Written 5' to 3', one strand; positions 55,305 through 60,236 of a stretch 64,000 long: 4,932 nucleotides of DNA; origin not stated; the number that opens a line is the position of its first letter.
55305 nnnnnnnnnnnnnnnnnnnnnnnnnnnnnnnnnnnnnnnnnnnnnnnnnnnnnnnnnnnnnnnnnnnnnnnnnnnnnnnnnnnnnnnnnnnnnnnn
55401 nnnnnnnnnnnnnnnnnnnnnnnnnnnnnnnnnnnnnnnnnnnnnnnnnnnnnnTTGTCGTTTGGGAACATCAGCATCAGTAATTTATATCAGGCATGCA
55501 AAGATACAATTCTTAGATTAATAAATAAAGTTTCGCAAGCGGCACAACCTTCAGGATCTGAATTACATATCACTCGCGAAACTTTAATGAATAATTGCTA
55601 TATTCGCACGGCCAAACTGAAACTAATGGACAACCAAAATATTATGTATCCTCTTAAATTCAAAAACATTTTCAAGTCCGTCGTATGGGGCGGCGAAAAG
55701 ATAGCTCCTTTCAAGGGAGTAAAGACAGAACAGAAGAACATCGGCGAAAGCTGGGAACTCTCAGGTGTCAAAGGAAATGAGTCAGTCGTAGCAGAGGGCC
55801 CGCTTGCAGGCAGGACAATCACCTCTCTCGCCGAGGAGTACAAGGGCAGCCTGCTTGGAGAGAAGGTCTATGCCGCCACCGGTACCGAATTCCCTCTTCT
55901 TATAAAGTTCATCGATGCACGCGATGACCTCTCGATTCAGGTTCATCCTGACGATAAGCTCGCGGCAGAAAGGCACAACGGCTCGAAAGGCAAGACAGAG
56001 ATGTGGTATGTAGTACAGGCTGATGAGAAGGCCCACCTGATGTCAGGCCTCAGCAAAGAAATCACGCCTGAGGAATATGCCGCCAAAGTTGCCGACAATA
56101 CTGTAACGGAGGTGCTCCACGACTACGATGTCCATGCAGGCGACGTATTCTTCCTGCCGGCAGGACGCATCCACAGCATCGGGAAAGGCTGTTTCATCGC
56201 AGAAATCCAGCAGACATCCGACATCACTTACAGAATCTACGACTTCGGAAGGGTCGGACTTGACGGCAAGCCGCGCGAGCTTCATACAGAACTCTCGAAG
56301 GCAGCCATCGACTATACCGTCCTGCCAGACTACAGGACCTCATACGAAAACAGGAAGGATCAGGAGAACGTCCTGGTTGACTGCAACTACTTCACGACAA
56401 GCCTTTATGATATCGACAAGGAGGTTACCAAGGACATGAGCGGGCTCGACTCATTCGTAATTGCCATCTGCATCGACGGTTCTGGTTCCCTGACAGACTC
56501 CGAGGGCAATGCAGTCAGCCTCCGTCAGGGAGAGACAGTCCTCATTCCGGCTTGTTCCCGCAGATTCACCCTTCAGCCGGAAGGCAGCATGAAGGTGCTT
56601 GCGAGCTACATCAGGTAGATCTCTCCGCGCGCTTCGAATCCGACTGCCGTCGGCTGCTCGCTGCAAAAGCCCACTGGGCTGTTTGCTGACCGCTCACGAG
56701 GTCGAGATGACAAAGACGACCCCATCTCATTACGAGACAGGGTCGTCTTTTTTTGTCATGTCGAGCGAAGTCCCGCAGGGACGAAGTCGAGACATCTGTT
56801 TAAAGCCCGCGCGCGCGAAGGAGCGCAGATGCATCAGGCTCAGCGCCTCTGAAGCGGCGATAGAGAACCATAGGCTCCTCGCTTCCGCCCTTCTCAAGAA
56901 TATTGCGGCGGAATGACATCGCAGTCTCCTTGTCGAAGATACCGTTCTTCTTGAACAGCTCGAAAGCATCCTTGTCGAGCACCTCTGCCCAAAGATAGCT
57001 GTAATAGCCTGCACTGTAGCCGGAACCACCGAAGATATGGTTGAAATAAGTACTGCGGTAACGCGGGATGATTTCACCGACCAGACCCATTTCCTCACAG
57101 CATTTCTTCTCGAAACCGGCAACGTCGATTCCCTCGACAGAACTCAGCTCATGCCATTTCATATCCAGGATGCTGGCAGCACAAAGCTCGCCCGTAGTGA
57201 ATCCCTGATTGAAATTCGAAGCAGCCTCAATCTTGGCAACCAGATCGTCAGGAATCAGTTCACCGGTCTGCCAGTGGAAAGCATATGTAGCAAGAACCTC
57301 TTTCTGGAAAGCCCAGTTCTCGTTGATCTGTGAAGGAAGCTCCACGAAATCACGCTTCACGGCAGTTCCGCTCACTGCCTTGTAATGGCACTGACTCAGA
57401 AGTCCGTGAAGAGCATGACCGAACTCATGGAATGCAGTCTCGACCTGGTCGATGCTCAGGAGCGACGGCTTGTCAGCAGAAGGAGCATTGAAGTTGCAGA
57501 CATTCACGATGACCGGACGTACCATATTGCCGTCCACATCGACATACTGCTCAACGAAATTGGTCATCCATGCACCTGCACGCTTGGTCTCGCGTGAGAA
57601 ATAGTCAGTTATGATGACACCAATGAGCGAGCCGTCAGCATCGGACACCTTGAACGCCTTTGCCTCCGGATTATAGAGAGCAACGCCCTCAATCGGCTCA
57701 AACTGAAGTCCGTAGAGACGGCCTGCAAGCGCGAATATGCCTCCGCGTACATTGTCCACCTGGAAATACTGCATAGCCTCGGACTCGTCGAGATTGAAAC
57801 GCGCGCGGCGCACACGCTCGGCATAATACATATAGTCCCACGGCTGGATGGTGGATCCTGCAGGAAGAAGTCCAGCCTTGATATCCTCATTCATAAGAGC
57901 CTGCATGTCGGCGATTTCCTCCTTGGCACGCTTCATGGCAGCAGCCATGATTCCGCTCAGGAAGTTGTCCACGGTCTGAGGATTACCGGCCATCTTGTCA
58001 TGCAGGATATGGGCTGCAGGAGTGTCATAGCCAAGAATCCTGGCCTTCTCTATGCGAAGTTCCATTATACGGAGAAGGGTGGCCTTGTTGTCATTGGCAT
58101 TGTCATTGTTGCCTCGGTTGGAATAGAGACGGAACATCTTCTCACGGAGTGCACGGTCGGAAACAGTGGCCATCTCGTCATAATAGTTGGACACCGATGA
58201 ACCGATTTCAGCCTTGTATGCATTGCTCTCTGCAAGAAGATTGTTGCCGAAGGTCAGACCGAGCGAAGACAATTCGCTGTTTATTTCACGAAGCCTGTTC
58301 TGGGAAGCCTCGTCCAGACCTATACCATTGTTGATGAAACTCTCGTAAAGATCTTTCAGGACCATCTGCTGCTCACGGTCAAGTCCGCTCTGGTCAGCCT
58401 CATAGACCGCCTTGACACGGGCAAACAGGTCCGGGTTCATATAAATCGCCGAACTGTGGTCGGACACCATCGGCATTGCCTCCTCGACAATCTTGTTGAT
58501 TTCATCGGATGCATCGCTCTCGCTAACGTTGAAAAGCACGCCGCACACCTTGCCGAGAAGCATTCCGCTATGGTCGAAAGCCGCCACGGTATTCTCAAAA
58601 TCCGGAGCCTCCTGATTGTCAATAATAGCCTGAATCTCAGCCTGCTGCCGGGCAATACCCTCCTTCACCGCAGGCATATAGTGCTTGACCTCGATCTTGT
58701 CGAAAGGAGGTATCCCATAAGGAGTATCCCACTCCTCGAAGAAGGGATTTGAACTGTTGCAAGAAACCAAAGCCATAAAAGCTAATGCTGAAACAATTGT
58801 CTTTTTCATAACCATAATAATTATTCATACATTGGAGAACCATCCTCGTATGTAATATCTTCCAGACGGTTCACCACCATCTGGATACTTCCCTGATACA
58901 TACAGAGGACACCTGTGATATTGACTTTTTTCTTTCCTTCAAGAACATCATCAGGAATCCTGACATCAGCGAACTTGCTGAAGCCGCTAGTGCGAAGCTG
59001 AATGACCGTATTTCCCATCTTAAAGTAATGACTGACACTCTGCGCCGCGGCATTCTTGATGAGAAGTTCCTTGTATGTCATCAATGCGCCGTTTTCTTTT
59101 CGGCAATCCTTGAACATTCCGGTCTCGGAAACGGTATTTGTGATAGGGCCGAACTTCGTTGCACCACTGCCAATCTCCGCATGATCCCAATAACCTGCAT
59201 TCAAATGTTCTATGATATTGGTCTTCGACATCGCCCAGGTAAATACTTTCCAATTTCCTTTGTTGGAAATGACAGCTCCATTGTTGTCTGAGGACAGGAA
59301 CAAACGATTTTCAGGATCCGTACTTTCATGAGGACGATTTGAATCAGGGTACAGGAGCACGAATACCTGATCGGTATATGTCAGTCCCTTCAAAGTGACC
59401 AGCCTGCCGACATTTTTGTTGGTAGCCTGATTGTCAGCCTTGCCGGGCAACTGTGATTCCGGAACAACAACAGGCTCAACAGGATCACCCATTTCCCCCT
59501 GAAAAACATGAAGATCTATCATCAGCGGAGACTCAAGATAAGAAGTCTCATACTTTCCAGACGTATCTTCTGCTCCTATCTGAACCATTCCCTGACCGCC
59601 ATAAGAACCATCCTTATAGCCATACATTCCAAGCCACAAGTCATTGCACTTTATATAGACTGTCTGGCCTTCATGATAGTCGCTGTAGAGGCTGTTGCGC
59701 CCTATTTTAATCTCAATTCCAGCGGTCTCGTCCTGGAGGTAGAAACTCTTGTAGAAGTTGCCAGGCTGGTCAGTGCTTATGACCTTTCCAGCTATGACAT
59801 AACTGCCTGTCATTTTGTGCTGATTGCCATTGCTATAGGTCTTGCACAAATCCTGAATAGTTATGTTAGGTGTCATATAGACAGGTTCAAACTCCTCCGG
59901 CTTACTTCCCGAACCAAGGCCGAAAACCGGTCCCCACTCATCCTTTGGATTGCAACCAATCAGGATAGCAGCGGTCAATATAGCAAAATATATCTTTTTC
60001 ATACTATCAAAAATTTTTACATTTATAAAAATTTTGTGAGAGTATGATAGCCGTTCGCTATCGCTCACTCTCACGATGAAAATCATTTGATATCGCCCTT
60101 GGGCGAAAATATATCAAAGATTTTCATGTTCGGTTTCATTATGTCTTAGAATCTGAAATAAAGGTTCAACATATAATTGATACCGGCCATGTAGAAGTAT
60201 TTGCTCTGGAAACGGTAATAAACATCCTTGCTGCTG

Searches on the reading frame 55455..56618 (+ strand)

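Call 11: search_protein_families(library=pfam, proteins=[window:55455-56618:+], max_evalue=0.001)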
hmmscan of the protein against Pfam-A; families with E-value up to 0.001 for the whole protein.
window:55455-56618:+ (387 aa): 4 families
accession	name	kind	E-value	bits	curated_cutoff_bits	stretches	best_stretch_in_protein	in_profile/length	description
PF21621.3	MPI_cupin_dom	-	5e-13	49.3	27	1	307-385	5-78/79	Mannose-6-phosphate isomerase, cupin domain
PF20511.4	PMI_typeI_cat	-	1.9e-10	41.5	22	1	68-175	3-112/143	Phosphomannose isomerase type I, catalytic domain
PF07883.17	Cupin_2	-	1.8e-05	24.8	27.2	0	222-242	36-56/70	Cupin domain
PF02311.25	AraC_binding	-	0.00023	21.3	21.1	0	332-365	22-54/135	AraC-like ligand binding domain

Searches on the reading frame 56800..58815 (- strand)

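Call 11: search_protein_families(library=pfam, proteins=[window:56800-58815:-], max_evalue=0.001)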
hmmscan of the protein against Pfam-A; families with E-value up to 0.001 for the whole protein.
window:56800-58815:- (671 aa): 1 family
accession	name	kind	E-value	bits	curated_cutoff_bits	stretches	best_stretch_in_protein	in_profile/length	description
PF01432.26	Peptidase_M3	-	1.6e-121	407.3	27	1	215-670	2-456/457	Peptidase family M3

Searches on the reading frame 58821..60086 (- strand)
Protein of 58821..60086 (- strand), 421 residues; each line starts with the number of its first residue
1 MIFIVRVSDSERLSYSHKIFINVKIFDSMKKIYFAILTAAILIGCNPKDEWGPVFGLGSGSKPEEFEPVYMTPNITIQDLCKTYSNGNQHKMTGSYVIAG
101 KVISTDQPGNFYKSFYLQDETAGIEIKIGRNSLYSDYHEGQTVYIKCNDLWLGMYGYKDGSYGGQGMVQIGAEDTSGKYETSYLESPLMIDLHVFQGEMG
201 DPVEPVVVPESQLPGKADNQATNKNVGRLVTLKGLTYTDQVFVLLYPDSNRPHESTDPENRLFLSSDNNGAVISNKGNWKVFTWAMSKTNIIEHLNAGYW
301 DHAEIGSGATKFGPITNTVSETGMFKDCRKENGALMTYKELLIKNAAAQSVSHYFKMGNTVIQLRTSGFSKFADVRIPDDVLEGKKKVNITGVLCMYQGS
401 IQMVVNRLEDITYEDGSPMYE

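Call 11: search_protein_families(library=pfam, proteins=[window:58821-60086:-], max_evalue=0.001)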
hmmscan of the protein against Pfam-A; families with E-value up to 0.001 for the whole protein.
window:58821-60086:- (421 aa): 1 family
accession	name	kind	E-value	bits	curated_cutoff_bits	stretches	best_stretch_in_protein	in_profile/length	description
PF18942.5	DUF5689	-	2.5e-41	142.4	28.6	2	72-240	1-150/217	Family of unknown function (DUF5689)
